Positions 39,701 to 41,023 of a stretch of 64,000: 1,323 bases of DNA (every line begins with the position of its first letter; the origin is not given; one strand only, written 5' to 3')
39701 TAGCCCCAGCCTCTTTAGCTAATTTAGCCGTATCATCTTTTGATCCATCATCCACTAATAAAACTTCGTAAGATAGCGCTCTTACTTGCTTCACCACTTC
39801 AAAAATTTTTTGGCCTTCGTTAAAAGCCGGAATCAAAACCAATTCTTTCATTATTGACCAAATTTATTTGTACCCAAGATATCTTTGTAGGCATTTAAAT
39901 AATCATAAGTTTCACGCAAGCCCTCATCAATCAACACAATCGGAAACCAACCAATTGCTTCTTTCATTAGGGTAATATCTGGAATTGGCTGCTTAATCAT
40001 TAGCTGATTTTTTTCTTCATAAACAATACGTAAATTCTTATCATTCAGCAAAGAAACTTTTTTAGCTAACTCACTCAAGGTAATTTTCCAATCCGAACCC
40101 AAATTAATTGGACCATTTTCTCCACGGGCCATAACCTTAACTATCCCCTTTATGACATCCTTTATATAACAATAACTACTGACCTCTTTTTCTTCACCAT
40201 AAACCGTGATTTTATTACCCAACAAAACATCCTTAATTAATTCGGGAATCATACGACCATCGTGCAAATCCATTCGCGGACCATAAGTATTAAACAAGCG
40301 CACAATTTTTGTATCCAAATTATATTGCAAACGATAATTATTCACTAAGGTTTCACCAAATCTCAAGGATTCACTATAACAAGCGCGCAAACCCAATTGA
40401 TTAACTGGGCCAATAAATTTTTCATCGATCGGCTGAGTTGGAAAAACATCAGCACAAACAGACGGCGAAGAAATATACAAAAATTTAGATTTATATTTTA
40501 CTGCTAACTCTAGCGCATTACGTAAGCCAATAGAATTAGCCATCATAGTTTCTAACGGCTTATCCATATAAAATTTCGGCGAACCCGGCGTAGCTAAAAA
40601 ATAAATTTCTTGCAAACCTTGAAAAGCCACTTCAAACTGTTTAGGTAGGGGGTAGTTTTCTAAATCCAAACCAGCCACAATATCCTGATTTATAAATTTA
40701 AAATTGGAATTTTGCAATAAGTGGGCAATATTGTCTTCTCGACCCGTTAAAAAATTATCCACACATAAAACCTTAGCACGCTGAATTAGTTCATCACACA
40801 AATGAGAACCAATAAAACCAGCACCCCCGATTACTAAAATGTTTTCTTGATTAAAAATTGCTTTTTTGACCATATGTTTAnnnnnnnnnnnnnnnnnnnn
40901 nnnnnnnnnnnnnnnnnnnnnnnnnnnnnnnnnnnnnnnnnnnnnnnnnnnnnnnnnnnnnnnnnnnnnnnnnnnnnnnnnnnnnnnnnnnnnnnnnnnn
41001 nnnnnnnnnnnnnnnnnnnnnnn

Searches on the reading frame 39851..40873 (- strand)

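Call 65: search_protein_families(library=pfam, proteins=[window:39851-40873:-], max_evalue=0.001)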
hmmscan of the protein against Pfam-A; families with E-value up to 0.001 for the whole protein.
window:39851-40873:- (340 aa): 5 families
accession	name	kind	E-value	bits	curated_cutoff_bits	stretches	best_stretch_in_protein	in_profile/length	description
PF01370.27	Epimerase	-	8.9e-40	137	20.9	1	12-259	1-240/240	NAD dependent epimerase/dehydratase family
PF16363.11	GDP_Man_Dehyd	-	3.4e-30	106.1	27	1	13-321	1-331/332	GDP-mannose 4,6 dehydratase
PF01073.25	3Beta_HSD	-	2.4e-11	43.6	22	1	13-244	1-225/280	3-beta hydroxysteroid dehydrogenase/isomerase family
PF07993.18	NAD_binding_4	-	3.5e-07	30.1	20.1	1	107-194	105-205/258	Male sterility protein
PF02719.21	Polysacc_synt_2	-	0.00074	19.2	20.2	0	12-278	1-248/293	Polysaccharide biosynthesis protein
